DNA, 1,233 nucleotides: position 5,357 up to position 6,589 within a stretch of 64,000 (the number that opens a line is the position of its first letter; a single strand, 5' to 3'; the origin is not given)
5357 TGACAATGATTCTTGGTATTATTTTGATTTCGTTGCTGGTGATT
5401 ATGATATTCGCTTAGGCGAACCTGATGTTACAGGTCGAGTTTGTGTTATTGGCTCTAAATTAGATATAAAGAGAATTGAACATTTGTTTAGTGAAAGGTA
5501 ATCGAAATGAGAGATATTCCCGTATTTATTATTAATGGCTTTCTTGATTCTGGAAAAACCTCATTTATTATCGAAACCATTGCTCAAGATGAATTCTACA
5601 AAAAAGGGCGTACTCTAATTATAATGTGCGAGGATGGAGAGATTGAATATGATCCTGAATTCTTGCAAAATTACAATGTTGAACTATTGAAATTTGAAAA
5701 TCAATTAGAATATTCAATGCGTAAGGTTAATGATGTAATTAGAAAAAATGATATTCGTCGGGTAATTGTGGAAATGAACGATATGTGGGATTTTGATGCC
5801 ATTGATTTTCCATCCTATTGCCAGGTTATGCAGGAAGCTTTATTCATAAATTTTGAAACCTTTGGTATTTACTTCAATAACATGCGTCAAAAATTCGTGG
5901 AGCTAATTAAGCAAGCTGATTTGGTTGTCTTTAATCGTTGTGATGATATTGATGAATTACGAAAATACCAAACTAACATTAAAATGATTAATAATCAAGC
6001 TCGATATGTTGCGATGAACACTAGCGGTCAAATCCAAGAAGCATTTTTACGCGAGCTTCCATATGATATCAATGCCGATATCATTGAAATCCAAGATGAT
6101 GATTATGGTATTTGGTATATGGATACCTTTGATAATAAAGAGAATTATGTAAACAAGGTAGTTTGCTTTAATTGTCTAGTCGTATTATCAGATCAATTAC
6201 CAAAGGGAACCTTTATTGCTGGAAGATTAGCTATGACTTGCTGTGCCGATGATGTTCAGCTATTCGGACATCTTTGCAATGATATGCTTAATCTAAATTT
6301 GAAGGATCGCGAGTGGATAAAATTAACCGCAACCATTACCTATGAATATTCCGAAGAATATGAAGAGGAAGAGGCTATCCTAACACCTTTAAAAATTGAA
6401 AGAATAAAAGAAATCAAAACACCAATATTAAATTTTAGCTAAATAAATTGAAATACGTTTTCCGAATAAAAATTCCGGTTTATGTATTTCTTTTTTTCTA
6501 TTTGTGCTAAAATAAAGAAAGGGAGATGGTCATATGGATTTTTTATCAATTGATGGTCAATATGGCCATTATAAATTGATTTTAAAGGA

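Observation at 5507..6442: Partner gene: a CxCC-less P-loop domain fused to a DUF1980/YcgQ-type TCCxDD domain, with no membrane partner nearby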

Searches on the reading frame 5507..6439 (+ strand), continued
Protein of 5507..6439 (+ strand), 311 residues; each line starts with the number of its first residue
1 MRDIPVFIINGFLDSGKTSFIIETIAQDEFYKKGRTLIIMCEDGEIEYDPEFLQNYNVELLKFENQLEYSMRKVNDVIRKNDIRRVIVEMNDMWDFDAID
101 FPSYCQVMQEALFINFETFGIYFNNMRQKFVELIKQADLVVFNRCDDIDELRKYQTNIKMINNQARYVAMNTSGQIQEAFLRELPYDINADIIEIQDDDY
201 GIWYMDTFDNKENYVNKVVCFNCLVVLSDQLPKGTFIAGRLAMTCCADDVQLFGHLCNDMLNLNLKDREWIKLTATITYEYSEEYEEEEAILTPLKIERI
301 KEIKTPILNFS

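Call 25: fold_search(model_id=the predicted structure, library=pdb)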
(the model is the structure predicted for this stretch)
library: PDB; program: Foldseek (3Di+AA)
matches with E <= 10: 1687; with E <= 0.001: 62
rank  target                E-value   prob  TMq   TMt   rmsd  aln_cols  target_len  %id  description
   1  2hf8_A                6.4e-07  1.00  0.40  0.55   4.1       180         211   19  Crystal structure of HypB from Methanocaldococcus jannaschii in the triphosphate form, in complex with zinc (released 2006-07-04)
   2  2hf8_B                1.3e-06  1.00  0.40  0.56   4.1       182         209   19  Crystal structure of HypB from Methanocaldococcus jannaschii in the triphosphate form, in complex with zinc (released 2006-07-04)
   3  2wsm_A                2.0e-06  1.00  0.41  0.59   4.1       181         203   18  Crystal structure of Hydrogenase Maturation Factor HypB From Archaeoglobus Fulgidus (released 2010-09-22)
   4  4ixm_A                4.0e-06  1.00  0.43  0.42  11.5       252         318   17  Crystal structure of Zn(II)-bound YjiA GTPase from E. coli (released 2013-02-27)
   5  1ls1                  1.4e-05  1.00  0.34  0.37   7.6       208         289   14  T. aquaticus Ffh NG Domain at 1.1A Resolution (released 2002-11-16)
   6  1ffh                  3.9e-05  1.00  0.36  0.39   5.8       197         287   13  N AND GTPASE DOMAINS OF THE SIGNAL SEQUENCE RECOGNITION PROTEIN FFH FROM THERMUS AQUATICUS (released 1997-12-31)
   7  4ixn_A                3.9e-05  1.00  0.44  0.44  12.8       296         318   14  Crystal Structure of Zn(II)-bound E37A,C66A,C67A triple mutant YjiA GTPase (released 2013-02-27)
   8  1jpn_B                4.6e-05  1.00  0.38  0.39   5.9       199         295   14  GMPPNP Complex of SRP GTPase NG Domain (released 2002-02-02)
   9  2ffh_A                4.9e-05  1.00  0.38  0.30   5.6       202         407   15  THE SIGNAL SEQUENCE BINDING PROTEIN FFH FROM THERMUS AQUATICUS (released 1999-07-16)
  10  2ng1                  5.5e-05  1.00  0.36  0.38   6.1       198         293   14  N AND GTPASE DOMAINS OF THE SIGNAL SEQUENCE RECOGNITION PROTEIN FFH FROM THERMUS AQUATICUS (released 1999-07-30)
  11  4hi0_E                6.2e-05  1.00  0.36  0.53   4.9       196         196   13  Crystal Structure of Helicobacter pylori Urease Accessory Protein UreF/H/G complex (released 2013-10-16)
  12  1jpn_A                6.6e-05  1.00  0.34  0.36   6.6       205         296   13  GMPPNP Complex of SRP GTPase NG Domain (released 2002-02-02)
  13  4ywk_B                8.8e-05  1.00  0.22  0.33  16.3       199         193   12  Pyrococcus furiosus MCM N-terminal domain with Zinc-binding subdomain B deleted (released 2015-09-23)
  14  1rj9_B                9.4e-05  1.00  0.38  0.41   5.3       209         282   13  Structure of the heterodimer of the conserved GTPase domains of the Signal Recognition Particle (Ffh) and Its Receptor (released 2004-01-27)
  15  2j7p_A                1.0e-04  1.00  0.38  0.40   5.4       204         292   15  GMPPNP-stabilized NG domain complex of the SRP GTPases Ffh and FtsY (released 2006-12-11)
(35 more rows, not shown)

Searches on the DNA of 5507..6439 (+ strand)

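Call 30: search_rna_families(sources=[L033, L039, L050, L053, L054, L064, L073, L076], threshold=gathering)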
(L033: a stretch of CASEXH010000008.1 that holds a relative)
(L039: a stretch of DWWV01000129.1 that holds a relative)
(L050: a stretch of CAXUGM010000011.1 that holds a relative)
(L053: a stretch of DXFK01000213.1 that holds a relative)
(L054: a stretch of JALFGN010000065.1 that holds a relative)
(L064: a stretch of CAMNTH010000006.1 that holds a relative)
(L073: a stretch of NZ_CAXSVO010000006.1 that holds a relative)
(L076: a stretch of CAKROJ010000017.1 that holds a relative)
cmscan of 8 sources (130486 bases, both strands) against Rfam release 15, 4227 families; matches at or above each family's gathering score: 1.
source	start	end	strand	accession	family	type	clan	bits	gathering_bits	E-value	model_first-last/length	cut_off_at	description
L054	2132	2241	-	RF00059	TPP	Cis-reg; riboswitch;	-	64.8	54.3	4e-10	1-105/105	no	TPP riboswitch aptamer (THI element)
